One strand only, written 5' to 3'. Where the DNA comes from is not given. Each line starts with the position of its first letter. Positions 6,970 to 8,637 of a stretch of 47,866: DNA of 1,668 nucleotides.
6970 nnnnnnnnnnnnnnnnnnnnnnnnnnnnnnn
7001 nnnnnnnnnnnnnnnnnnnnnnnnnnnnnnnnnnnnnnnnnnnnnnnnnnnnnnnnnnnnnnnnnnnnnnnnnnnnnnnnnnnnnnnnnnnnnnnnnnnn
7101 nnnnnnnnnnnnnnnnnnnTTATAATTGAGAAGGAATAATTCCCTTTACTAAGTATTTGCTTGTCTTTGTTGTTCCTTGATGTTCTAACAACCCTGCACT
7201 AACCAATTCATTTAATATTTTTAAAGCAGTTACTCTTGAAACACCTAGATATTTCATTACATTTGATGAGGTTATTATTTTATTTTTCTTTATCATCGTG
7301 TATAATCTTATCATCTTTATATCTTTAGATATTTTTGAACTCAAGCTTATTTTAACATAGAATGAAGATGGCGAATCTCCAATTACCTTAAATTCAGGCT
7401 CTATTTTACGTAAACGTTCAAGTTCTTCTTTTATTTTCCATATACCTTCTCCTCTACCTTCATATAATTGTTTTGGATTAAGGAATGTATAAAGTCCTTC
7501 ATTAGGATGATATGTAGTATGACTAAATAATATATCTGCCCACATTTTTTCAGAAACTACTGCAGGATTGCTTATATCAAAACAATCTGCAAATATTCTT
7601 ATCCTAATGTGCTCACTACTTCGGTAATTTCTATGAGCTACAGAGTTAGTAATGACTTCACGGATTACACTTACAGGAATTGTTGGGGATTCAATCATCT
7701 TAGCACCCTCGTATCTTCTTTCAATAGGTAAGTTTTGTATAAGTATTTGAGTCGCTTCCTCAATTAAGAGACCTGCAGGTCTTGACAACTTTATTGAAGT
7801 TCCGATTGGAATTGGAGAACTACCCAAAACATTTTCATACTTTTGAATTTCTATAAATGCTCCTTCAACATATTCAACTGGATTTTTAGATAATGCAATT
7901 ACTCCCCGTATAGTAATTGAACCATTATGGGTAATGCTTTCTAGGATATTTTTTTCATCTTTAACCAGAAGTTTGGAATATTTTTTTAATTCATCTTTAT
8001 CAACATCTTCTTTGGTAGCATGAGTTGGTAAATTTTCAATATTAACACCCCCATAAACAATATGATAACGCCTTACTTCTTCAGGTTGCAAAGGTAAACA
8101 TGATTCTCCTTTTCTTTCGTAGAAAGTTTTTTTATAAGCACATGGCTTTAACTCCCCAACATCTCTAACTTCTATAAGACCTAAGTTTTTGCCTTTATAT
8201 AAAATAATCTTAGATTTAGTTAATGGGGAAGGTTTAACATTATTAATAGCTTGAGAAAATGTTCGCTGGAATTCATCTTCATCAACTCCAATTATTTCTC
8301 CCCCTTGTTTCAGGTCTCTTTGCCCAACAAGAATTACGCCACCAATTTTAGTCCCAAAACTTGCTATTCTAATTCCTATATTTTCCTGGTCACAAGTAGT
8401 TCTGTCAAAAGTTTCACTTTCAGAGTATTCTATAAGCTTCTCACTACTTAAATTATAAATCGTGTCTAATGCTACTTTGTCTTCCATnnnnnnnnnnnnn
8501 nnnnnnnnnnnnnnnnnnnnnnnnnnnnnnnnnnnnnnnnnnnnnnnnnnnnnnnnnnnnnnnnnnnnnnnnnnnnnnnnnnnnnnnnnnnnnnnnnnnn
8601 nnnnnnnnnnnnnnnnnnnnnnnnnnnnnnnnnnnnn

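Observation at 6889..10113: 3.2-kb cargo-carrying transposon with perfect 21-bp TIRs and a 7-bp target-site duplication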

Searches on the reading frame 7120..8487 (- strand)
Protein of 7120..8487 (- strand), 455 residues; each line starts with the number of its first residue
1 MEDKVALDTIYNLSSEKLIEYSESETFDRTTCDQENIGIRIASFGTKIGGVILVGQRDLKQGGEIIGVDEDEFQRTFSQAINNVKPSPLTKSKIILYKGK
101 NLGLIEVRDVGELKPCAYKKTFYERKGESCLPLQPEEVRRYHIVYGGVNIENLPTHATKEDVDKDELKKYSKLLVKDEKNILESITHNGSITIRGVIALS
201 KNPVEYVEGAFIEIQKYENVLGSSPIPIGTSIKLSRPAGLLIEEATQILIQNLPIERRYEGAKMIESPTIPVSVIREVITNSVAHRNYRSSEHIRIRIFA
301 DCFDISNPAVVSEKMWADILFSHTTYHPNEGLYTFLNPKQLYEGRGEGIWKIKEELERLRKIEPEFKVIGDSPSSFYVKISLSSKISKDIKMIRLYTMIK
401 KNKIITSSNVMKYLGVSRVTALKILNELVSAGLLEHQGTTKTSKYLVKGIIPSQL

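Call 5: search_protein_families(library=pfam, proteins=[window:7120-8487:-], max_evalue=0.01)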
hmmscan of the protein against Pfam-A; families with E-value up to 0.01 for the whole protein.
window:7120-8487:- (455 aa): 5 families
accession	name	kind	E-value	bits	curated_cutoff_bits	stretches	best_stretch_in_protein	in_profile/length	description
PF13749.12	HATPase_c_4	-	1.1e-08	35.4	26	1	293-371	3-83/89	Putative ATP-dependent DNA helicase recG C-terminal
PF04326.19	SLFN_AlbA_2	-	1e-06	29.7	25.3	1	37-133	20-117/118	Schlafen, AlbA_2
PF22168.2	DIP2311-like_C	-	0.0012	19.6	27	1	405-445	20-60/63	Transcriptional regulator DIP2311-like, C-terminal domain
PF01325.25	Fe_dep_repress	-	0.0077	16.9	26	0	395-438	13-56/60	Iron dependent repressor, N-terminal DNA binding domain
PF13545.12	HTH_Crp_2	-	0.0083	16.5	27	0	412-438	30-56/70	Crp-like helix-turn-helix domain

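Call 8: search_protein_families(library=ncbifam, proteins=[window:7120-8487:-], max_evalue=0.01)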
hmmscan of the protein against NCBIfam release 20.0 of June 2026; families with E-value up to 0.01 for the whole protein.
window:7120-8487:- (455 aa): 2 families
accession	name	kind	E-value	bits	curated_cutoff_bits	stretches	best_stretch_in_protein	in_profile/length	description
NF040939.2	trans_reg_lrs14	equivalog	0.0047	16.9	90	0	394-440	26-72/103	Lrs14 family HTH-type transcriptional regulator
TIGR02018.2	his_ut_repres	equivalog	0.008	15.6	220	0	398-437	17-56/226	histidine utilization transcriptional repressor HutC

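Call 37: search_protein_families(library=padloc, proteins=[window:7120-8487:-], max_evalue=0.01)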
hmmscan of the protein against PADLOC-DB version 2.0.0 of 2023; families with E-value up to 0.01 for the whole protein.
window:7120-8487:- (455 aa): 5 families
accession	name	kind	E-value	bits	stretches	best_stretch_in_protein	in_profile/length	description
PDLC02394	pAgo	-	4.3e-07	26.1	1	116-313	143-358/1121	-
PDLC02402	Aga_SIR2-PNTD1-PNTD2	-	4.6e-05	19.7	1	178-315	358-487/876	Class I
PDLC03963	SoFic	-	4.8e-05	20.9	1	389-444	292-347/361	-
PDLC05078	PDC-S72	-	0.00022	18.4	1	382-447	310-373/377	-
PDLC02418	Aga_SIR2-Kinase-PNTD1-PNTD2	-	0.0017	14.6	0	274-318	324-368/756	Class I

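Call 48: find_homologous_proteins(query=window:7120-8487:-, max_evalue=0.00001)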
Query window:7120-8487:- (455 aa): 90 proteins with E <= 0.00001 among 8000 candidates.
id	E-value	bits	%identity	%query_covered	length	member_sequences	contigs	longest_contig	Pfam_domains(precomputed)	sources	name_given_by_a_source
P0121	7.5e-296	999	100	100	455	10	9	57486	PF13749.13,PF04326.20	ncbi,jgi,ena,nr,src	ncbi:hypothetical protein J4205_02725 [Candidatus Pacearchaeota archaeon]|nr:hypothetical protein [C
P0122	2.1e-260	882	87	100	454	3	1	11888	PF13749.13,PF04326.20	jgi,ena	-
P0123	7.0e-259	877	87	100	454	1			PF13749.13,PF22168.3,PF04326.20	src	-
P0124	2.7e-258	875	86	100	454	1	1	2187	PF13749.13,PF04326.20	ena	-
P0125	6.3e-249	844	84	99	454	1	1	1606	PF13749.13,PF04326.20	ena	-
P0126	1.1e-247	840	83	98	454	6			PF13749.13,PF04326.20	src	-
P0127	3.1e-246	835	82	98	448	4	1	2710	PF13749.13,PF04326.20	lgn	-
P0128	4.3e-244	828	81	100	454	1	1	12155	PF13749.13,PF22168.3,PF04326.20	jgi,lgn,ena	-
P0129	3.0e-240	816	78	100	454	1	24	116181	PF13749.13,PF22168.3,PF04326.20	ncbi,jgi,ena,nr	ncbi:putative DNA binding domain-containing protein [Candidatus Woesearchaeota archaeon]|nr:putative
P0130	4.4e-240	815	78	100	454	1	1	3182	PF13749.13,PF22168.3,PF04326.20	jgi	-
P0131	5.1e-239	812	80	100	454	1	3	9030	PF13749.13,PF04326.20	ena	-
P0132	1.1e-237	807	78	100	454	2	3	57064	PF13749.13,PF04326.20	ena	-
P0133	1.9e-236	803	78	99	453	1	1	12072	PF13749.13,PF04326.20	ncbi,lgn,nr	ncbi:MAG: ATP-binding protein [Nanoarchaeota archaeon]|nr:ATP-binding protein [Nanoarchaeota archaeo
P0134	1.9e-235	800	78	96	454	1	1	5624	PF13749.13,PF04326.20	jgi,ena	jgi:ATP-dependent DNA helicase RecG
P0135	2.0e-232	790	78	98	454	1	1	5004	PF13749.13,PF04326.20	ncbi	-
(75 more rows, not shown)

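Call 49: find_encoding_contigs(protein=P0122, flank=5000, max_places=3)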
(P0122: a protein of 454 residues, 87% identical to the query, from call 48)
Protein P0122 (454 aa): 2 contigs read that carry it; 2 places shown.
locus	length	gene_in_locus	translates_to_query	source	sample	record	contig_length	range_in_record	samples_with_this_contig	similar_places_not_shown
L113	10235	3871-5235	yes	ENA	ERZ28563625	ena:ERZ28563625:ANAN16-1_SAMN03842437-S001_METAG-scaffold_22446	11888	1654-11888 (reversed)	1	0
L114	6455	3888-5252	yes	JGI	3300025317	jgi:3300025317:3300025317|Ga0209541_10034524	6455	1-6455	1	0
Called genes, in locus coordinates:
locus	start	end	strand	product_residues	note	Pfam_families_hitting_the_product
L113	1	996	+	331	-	?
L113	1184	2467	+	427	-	PF11614:FixG_C (faint), PF23619:Ig_VWA7 (faint), PF10633:NPCBM_assoc (faint)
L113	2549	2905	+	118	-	PF02893:GRAM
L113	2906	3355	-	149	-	PF13610:DDE_Tnp_IS240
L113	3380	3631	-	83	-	-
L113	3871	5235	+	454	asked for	PF04326:SLFN_AlbA_2, PF13749:HATPase_c_4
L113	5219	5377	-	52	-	-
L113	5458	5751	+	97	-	-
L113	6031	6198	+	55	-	-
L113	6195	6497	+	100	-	PF04014:MazE_antitoxin (weak)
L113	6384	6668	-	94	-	-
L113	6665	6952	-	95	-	-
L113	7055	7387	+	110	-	-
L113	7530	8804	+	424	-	PF13173:AAA_14, PF13635:DUF4143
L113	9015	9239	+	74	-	-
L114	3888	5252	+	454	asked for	PF04326:SLFN_AlbA_2, PF13749:HATPase_c_4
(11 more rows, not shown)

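Call 50: find_encoding_contigs(protein=P0129, flank=5000, max_places=4)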
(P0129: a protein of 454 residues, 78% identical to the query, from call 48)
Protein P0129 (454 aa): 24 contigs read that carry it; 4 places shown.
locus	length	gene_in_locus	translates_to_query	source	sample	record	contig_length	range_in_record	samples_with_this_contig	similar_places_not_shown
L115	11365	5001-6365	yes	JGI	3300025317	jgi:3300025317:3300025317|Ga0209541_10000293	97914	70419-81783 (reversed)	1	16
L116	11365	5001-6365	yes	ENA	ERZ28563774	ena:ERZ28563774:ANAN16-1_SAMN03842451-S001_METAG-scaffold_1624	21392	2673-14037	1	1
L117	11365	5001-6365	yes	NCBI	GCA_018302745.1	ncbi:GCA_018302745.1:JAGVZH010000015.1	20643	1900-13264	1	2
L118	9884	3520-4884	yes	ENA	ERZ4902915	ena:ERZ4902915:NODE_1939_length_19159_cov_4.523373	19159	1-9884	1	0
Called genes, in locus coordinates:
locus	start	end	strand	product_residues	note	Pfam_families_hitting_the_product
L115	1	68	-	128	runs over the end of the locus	PF01850:PIN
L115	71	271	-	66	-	PF04014:MazE_antitoxin (weak)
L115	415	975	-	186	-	PF01909:NTP_transf_2 (weak), PF18765:Polbeta (weak)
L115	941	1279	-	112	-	-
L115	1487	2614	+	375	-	-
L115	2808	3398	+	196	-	PF22600:MTPAP-like_central (weak), PF01909:NTP_transf_2, PF18765:Polbeta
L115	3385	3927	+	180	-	-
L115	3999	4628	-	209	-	-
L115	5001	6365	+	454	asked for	PF04326:SLFN_AlbA_2, PF13749:HATPase_c_4, PF22168:DIP2311-like_C (weak)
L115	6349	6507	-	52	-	-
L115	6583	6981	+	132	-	-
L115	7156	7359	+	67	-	PF14076:DUF4258 (weak)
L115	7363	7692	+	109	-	PF04014:MazE_antitoxin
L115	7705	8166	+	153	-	PF01381:HTH_3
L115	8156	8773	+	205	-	PF01861:BpsA_C (weak), PF05175:MTS, PF03602:Cons_hypoth95, PF06325:PrmA, PF01170:UPF0020 (weak), PF13649:Methyltransf_25 (weak), PF13847:Methyltransf_31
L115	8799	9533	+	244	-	-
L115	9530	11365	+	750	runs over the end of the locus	-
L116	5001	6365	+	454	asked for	PF04326:SLFN_AlbA_2, PF13749:HATPase_c_4, PF22168:DIP2311-like_C (weak)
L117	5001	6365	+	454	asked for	PF04326:SLFN_AlbA_2, PF13749:HATPase_c_4, PF22168:DIP2311-like_C (weak)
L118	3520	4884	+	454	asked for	PF04326:SLFN_AlbA_2, PF13749:HATPase_c_4, PF22168:DIP2311-like_C (weak)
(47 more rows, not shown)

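Call 51: find_encoding_contigs(protein=P0128, flank=5000, max_places=3)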
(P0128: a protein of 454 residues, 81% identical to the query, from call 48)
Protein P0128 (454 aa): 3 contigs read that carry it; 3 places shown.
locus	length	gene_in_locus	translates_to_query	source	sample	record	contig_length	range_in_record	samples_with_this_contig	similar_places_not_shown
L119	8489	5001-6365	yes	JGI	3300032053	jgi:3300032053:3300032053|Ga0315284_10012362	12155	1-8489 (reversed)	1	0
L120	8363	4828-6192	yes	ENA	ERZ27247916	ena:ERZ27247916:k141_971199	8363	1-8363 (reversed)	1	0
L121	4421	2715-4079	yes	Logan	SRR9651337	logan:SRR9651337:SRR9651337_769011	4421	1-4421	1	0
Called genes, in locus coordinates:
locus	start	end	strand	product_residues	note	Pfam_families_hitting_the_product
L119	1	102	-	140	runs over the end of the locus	PF00237:Ribosomal_L22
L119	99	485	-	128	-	PF00203:Ribosomal_S19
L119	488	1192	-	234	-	PF03947:Ribosomal_L2_C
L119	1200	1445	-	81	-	PF00276:Ribosomal_L23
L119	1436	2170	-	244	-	PF00573:Ribosomal_L4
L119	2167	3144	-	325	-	PF00297:Ribosomal_L3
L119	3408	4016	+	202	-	PF03575:Peptidase_S51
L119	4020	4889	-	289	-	PF00665:rve (weak), PF13610:DDE_Tnp_IS240, PF13683:rve_3 (weak)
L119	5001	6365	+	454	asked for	PF04326:SLFN_AlbA_2 (weak), PF13749:HATPase_c_4, PF22168:DIP2311-like_C (faint)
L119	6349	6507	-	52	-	-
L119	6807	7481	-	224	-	-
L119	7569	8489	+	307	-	?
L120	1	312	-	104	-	?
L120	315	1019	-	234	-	PF03947:Ribosomal_L2_C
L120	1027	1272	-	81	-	PF00276:Ribosomal_L23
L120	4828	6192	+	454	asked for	PF04326:SLFN_AlbA_2 (weak), PF13749:HATPase_c_4, PF22168:DIP2311-like_C (faint)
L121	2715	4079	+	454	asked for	PF04326:SLFN_AlbA_2 (weak), PF13749:HATPase_c_4, PF22168:DIP2311-like_C (faint)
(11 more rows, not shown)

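Call 73: search_protein_families(library=phrogs, proteins=[window:7120-8487:-], max_evalue=0.01)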
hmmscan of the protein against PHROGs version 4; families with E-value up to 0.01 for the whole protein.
window:7120-8487:- (455 aa): 1 family
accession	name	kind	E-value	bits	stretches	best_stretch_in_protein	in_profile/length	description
phrog_12156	-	DNA, RNA and nucleotide metabolism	8.8e-33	114.7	1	14-447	9-480/485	DNA helicase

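Call 74: search_solved_structures(query=window:7120-8487:-, max_evalue=0.1)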
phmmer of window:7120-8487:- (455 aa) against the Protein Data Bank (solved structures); distinct sequences matched with E-value up to 0.1: 0.

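Call 82: predict_structure(alignment_id=A6)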
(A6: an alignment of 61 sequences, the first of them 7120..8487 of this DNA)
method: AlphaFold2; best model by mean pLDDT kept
length: 455 residues; sequences in the alignment: 61
mean_pLDDT: 82.4   pTM: 0.64
mean pLDDT of the five models: 82.4, 81.9, 81.0, 78.9, 78.8
residues with pLDDT >= 90: 113; 70-90: 284; 50-70: 46; < 50: 12
segments of 3 or more residues with pLDDT < 50: 1-4, 343-345, 452-455
pLDDT, mean of each block of 10 residues (from residue 1): 58 86 90 92 90 89 86 91 87 89 90 83 90 85 62 84 91 88 85 90 80 84 79 88 92 85 86 90 84 89 89 79 69 78 60 82 86 84 72 76 83 79 82 77 73 43
secondary structure, 60 per line:
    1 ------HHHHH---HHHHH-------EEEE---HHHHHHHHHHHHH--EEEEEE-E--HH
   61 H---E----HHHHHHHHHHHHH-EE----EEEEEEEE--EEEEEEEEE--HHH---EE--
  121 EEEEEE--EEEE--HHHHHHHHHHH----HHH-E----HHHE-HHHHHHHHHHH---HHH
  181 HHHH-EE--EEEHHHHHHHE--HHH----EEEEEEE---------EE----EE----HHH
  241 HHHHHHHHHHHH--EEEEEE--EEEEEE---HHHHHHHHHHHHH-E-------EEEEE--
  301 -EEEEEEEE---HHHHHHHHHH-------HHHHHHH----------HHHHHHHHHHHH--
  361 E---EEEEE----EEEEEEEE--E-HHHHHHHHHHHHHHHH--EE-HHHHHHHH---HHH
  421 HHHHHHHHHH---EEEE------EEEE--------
elements in order: H7-11 H15-19 E27-30 H34-46 E49-54 H70-82 E90-97 E100-108 E121-126 E129-132 H135-145 H164-174 H178-184 E190-192 H193-199 E210-216 H238-252 E255-260 E263-268 H272-284 E294-298 E302-309 H313-322 H330-336 H347-358 E365-369 E374-381 H386-401 H407-414 H418-430 E434-437 E444-447

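Call 84: fold_search(model_id=the predicted structure, library=pdb)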
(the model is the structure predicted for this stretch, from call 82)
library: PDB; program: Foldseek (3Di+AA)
matches with E <= 10: 1618; with E <= 0.001: 5
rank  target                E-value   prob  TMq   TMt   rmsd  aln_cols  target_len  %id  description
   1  3lmm_A                5.3e-20  1.00  0.43  0.40  22.1       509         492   16  Crystal Structure of the DIP2311 protein from Corynebacterium diphtheriae, Northeast Structural Genomics Consortium Ta (released 2010-02-16)
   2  3lmm_B                1.4e-19  1.00  0.40  0.33  22.8       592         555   14  Crystal Structure of the DIP2311 protein from Corynebacterium diphtheriae, Northeast Structural Genomics Consortium Ta (released 2010-02-16)
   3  3lmm_C                5.9e-19  1.00  0.40  0.38  22.4       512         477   15  Crystal Structure of the DIP2311 protein from Corynebacterium diphtheriae, Northeast Structural Genomics Consortium Ta (released 2010-02-16)
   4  3lmm_D                8.4e-19  1.00  0.40  0.33  22.2       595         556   14  Crystal Structure of the DIP2311 protein from Corynebacterium diphtheriae, Northeast Structural Genomics Consortium Ta (released 2010-02-16)
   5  7q3z_B                9.4e-05  1.00  0.18  0.25   9.1       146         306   14  DNA/RNA binding protein (released 2022-01-26)
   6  7zp0_E                1.1e-03  0.91  0.14  0.24  12.7       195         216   12  Crystal structure of CusS histidine kinase catalytic core from Escherichia coli (released 2022-08-31)
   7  3cuq_B                1.1e-03  1.00  0.14  0.28  10.2       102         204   22  Integrated structural and functional model of the human ESCRT-II complex (released 2008-11-04)
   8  8dvq                  1.5e-03  1.00  0.15  0.41   6.6       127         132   13  CA domain of VanSA histidine kinase (released 2023-03-22)
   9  2zme_B                1.6e-03  1.00  0.15  0.29  13.0       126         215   20  Integrated structural and functional model of the human ESCRT-II complex (released 2008-11-04)
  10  7zp0_A                1.9e-03  0.97  0.17  0.30  11.5       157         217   16  Crystal structure of CusS histidine kinase catalytic core from Escherichia coli (released 2022-08-31)
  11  2kyy_MODEL_1_A        2.2e-03  1.00  0.19  0.49   5.1       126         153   18  Solution NMR Structure of the N-terminal Domain of Putative ATP-dependent DNA Helicase RecG-related Protein fr (released 2010-08-11)
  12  8dwz                  2.2e-03  1.00  0.14  0.41   5.6       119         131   13  CA domain of VanSA histidine kinase, 7 keV data (released 2023-03-22)
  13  3cuq_A                3.3e-03  1.00  0.12  0.24  14.5       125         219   16  Integrated structural and functional model of the human ESCRT-II complex (released 2008-11-04)
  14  2zme_A                3.9e-03  0.99  0.12  0.24  15.1       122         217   16  Integrated structural and functional model of the human ESCRT-II complex (released 2008-11-04)
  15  4u7n_A                4.2e-03  0.94  0.17  0.33  15.9       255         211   10  Inactive structure of histidine kinase (released 2015-09-02)
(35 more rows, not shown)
